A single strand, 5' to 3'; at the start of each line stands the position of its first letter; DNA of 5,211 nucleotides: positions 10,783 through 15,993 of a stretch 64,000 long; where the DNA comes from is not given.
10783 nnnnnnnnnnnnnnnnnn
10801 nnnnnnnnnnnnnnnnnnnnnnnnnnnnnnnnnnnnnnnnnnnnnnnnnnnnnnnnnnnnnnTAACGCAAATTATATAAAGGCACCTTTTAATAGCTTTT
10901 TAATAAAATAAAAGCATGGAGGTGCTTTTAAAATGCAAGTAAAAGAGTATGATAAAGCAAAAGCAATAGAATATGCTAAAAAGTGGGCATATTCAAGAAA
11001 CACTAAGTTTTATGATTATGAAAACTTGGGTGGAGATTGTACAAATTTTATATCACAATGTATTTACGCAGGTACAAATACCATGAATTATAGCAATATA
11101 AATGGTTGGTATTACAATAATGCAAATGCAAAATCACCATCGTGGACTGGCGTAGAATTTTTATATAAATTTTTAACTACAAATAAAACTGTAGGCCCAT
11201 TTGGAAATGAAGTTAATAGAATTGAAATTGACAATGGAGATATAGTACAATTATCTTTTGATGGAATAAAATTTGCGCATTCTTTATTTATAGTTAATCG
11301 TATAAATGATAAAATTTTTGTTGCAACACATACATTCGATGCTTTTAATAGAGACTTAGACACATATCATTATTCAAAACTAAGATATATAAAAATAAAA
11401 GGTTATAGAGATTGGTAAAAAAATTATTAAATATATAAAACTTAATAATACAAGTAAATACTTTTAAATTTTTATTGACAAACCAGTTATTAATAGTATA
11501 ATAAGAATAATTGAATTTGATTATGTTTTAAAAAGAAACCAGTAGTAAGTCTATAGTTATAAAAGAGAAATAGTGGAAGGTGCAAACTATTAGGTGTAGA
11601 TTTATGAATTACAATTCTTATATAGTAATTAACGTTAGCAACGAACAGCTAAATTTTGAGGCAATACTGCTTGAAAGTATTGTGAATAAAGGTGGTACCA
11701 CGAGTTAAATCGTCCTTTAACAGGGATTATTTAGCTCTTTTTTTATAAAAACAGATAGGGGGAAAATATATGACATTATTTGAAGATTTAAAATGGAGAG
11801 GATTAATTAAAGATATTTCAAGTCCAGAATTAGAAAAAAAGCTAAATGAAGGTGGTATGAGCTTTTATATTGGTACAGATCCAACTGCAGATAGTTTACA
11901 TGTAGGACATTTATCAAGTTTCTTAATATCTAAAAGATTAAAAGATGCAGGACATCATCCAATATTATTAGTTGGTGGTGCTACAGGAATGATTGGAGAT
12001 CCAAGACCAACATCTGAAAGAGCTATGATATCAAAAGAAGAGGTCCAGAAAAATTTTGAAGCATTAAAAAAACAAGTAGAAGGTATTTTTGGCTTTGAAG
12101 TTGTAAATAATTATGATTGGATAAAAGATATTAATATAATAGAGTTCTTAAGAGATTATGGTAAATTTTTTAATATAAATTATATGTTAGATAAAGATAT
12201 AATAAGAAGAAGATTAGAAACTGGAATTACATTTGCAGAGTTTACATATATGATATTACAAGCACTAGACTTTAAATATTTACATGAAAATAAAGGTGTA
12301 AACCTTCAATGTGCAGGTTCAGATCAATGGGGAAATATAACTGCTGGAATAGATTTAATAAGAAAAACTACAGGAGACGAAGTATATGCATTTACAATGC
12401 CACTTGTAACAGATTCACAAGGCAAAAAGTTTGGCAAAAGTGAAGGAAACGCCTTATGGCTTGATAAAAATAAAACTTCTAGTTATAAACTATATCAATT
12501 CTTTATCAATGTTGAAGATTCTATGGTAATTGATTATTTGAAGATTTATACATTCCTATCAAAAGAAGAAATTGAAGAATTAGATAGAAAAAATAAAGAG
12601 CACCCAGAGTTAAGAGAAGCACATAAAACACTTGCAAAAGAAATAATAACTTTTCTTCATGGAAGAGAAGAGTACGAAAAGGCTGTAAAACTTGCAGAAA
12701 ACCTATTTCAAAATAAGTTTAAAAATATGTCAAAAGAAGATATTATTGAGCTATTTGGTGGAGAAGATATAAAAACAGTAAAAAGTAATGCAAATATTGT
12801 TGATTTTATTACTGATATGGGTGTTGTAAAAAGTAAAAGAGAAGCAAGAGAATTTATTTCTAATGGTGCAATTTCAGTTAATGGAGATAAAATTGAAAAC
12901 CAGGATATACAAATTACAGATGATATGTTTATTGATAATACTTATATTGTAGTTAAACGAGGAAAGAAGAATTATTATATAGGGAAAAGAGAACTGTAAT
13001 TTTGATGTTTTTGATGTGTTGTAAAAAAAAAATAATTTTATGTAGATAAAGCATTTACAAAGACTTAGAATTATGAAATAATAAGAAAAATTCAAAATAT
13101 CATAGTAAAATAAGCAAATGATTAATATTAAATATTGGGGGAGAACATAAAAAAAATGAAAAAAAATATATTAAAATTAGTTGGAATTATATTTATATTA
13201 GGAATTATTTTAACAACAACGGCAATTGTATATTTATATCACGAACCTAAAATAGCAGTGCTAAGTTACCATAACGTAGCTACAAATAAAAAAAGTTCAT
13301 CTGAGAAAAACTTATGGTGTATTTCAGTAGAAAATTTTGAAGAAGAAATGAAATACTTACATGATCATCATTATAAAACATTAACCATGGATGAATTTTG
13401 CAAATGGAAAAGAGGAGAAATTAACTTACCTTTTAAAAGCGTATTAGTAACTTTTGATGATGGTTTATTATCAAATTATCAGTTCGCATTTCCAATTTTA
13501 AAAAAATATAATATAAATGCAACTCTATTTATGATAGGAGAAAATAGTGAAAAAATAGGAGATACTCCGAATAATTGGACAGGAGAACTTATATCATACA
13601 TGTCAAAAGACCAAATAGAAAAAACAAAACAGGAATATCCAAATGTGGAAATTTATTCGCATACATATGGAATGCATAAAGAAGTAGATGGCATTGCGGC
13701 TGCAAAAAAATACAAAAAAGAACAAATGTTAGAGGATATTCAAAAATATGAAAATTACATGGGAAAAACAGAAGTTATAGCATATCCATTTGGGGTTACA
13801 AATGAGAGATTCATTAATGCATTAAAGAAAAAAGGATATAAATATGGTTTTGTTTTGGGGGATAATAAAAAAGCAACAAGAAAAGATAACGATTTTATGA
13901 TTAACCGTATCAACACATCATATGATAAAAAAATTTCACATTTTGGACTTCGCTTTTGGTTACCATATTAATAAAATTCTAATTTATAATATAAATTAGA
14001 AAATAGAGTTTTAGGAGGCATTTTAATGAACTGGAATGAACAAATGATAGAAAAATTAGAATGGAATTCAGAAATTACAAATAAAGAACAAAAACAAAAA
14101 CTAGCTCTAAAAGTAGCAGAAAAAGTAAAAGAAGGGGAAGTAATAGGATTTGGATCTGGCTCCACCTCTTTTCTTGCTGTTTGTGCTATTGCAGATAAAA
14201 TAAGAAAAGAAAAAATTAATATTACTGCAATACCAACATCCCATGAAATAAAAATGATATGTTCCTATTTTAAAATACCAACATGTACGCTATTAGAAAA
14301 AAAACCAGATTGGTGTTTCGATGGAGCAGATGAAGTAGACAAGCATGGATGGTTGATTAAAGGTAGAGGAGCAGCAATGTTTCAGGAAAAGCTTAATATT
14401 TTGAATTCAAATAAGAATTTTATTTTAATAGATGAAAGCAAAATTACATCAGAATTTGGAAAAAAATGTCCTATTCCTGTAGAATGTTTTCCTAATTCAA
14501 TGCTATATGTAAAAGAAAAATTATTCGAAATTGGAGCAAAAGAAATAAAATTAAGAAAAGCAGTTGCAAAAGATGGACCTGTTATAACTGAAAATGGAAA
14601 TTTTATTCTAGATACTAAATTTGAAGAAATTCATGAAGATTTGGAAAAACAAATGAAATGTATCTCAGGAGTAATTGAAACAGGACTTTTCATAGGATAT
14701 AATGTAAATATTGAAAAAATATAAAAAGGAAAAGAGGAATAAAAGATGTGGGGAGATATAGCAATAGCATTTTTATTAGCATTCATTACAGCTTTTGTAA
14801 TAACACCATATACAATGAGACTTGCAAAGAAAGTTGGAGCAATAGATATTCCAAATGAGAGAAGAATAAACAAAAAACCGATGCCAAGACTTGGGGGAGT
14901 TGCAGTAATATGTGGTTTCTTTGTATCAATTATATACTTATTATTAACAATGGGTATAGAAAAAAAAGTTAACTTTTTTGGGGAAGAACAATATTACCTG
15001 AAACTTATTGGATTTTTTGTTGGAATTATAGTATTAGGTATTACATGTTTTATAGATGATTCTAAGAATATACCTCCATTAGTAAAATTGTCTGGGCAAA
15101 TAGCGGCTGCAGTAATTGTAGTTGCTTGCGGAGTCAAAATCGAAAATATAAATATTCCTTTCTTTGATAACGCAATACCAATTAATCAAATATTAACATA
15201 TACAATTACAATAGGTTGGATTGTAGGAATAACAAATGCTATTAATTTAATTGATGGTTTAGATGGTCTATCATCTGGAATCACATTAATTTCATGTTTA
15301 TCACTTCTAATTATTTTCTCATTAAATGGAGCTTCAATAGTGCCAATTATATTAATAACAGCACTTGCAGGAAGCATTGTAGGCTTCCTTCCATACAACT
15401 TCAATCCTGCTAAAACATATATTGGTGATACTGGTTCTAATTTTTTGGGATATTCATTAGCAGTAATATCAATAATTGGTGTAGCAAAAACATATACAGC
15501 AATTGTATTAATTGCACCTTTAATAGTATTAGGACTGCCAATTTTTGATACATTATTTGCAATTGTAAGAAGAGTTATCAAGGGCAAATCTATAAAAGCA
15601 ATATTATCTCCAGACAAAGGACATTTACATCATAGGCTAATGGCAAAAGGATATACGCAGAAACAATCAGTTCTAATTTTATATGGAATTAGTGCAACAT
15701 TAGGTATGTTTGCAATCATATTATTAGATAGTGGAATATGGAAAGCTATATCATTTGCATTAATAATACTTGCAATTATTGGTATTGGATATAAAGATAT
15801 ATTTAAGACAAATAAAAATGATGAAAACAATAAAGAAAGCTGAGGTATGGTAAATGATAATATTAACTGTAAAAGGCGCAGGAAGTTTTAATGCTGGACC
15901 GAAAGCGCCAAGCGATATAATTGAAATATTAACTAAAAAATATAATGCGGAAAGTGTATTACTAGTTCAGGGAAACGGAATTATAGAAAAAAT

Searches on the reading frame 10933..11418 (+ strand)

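Call 8: search_protein_families(library=pfam, proteins=[window:10933-11418:+], max_evalue=0.00001)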
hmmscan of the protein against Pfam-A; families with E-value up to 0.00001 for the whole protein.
window:10933-11418:+ (161 aa): 1 family
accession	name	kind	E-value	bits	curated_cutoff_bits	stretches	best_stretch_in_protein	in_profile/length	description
PF12671.13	Amidase_6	-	2.1e-33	116.1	23.2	1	5-150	1-157/163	Putative amidase domain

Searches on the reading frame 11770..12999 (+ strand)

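Call 8: search_protein_families(library=pfam, proteins=[window:11770-12999:+], max_evalue=0.00001)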
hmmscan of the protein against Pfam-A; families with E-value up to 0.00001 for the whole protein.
window:11770-12999:+ (409 aa): 3 families
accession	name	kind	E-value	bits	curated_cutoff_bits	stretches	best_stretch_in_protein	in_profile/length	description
PF00579.31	tRNA-synt_1b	-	2.3e-72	244.2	21.1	1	28-314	4-292/292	tRNA synthetases class I (W and Y)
PF22421.1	SYY_C-terminal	-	1.4e-22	79.9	27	1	335-404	13-82/83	Tyrosine--tRNA ligase SYY-like C-terminal domain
PF01479.30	S4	-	1.2e-06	28.6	22.8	1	344-381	4-41/48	S4 domain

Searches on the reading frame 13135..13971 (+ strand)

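Call 8: search_protein_families(library=pfam, proteins=[window:13135-13971:+], max_evalue=0.00001)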
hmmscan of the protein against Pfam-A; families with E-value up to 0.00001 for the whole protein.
window:13135-13971:+ (278 aa): 1 family
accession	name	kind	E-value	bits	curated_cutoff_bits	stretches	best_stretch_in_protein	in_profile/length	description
PF01522.26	Polysacc_deac_1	-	4.2e-18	65.9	23.1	1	98-237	4-123/124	Polysaccharide deacetylase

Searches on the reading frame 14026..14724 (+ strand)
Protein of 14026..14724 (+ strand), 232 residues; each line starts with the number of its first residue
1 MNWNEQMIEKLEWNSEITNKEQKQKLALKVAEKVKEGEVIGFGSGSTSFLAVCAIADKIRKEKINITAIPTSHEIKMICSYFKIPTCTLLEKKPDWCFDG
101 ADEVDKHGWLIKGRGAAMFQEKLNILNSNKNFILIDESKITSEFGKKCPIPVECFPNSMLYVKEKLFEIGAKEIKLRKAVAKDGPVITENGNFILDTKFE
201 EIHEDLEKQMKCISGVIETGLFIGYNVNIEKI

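Call 8: search_protein_families(library=pfam, proteins=[window:14026-14724:+], max_evalue=0.00001)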
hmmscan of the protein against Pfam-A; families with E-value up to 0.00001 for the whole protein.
window:14026-14724:+ (232 aa): 2 families
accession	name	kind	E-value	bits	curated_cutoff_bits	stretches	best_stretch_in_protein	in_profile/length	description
PF06026.20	Rib_5-P_isom_A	-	5.6e-44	150.2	26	1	68-225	2-162/173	Ribose 5-phosphate isomerase A (phosphoriboisomerase A)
PF00455.28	DeoRC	-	4.8e-07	30.3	31.8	0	19-74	2-52/160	DeoR C terminal sensor domain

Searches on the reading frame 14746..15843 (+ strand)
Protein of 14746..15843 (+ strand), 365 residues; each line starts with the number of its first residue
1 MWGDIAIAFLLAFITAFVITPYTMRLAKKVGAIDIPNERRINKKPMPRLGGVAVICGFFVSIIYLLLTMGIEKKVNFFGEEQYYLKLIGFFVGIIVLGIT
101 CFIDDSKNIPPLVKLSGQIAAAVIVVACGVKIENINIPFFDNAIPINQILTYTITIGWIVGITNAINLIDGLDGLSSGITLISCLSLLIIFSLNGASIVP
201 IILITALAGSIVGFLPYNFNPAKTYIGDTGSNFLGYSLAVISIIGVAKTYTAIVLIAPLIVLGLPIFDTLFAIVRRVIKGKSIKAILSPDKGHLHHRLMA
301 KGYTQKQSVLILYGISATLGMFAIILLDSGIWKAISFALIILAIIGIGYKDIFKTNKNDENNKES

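Call 8: search_protein_families(library=pfam, proteins=[window:14746-15843:+], max_evalue=0.00001)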
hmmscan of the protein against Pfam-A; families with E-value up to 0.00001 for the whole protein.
window:14746-15843:+ (365 aa): 1 family
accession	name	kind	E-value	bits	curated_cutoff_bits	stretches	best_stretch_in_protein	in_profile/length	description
PF00953.26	Glycos_transf_4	-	3.2e-39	134.9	27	1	88-245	2-159/160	Glycosyl transferase family 4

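Call 54: search_protein_families(library=ncbifam, proteins=[window:14746-15843:+], max_evalue=0.01)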
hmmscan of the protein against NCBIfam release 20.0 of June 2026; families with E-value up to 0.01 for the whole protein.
window:14746-15843:+ (365 aa): 3 families
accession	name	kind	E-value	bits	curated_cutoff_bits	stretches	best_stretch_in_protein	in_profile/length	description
TIGR02380.1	ECA_wecA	exception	6.1e-35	121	326.05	1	7-341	6-323/346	UDP-N-acetylglucosamine--undecaprenyl-phosphate N-acetylglucosaminephosphotransferase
TIGR00445.1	mraY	equivalog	1e-22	81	192.05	1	34-325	24-316/321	phospho-N-acetylmuramoyl-pentapeptide-transferase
NF053644.1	MraY_archaea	equivalog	3.9e-22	79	450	1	114-323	153-339/340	pseudomurein biosynthesis MraY family phospho-N-acetylmuramoyl-pentapeptide-transferase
